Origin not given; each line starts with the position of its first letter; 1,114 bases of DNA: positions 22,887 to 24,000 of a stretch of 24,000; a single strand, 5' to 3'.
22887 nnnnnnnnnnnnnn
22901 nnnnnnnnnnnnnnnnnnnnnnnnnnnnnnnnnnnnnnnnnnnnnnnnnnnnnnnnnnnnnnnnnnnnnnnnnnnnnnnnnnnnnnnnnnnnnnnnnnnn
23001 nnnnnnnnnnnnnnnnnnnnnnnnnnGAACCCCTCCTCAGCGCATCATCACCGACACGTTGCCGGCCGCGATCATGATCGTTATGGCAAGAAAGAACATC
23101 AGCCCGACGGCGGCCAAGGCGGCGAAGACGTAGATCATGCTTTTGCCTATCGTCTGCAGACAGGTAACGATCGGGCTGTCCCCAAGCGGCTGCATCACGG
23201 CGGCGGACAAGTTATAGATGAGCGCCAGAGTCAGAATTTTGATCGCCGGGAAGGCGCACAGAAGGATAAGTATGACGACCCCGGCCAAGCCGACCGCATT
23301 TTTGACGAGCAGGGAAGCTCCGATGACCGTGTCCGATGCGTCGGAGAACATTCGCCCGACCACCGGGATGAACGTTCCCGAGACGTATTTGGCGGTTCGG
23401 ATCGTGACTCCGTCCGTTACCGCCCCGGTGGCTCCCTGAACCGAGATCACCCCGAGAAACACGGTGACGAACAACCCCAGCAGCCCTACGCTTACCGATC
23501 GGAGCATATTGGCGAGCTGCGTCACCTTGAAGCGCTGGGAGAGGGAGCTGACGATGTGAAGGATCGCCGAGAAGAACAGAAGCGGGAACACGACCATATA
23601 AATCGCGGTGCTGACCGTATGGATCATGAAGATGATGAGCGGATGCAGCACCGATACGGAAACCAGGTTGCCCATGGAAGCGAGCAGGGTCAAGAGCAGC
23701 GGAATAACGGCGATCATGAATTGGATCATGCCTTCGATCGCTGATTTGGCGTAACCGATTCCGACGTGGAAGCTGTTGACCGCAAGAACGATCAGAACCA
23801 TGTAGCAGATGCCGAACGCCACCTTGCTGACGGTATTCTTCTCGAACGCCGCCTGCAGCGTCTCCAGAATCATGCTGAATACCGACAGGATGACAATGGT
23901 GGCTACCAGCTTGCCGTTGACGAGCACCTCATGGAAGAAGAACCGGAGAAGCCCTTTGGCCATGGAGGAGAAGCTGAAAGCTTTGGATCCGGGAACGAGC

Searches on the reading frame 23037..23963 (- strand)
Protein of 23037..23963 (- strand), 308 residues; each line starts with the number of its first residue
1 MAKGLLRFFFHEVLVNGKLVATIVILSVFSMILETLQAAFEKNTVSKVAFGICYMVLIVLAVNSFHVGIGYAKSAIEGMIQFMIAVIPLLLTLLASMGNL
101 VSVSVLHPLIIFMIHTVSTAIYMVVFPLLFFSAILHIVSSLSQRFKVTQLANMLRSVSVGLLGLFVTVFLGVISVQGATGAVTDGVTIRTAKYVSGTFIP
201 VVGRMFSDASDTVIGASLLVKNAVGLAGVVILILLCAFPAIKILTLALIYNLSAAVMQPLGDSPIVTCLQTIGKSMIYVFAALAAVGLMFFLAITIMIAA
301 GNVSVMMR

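Call 19: search_protein_families(library=pfam, proteins=[window:23037-23963:-])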
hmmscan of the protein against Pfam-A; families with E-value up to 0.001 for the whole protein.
window:23037-23963:- (308 aa): 1 family
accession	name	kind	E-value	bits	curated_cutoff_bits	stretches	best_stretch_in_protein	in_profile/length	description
PF09546.15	Spore_III_AE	-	3.2e-104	349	27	1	2-301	23-321/321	Stage III sporulation protein AE (spore_III_AE)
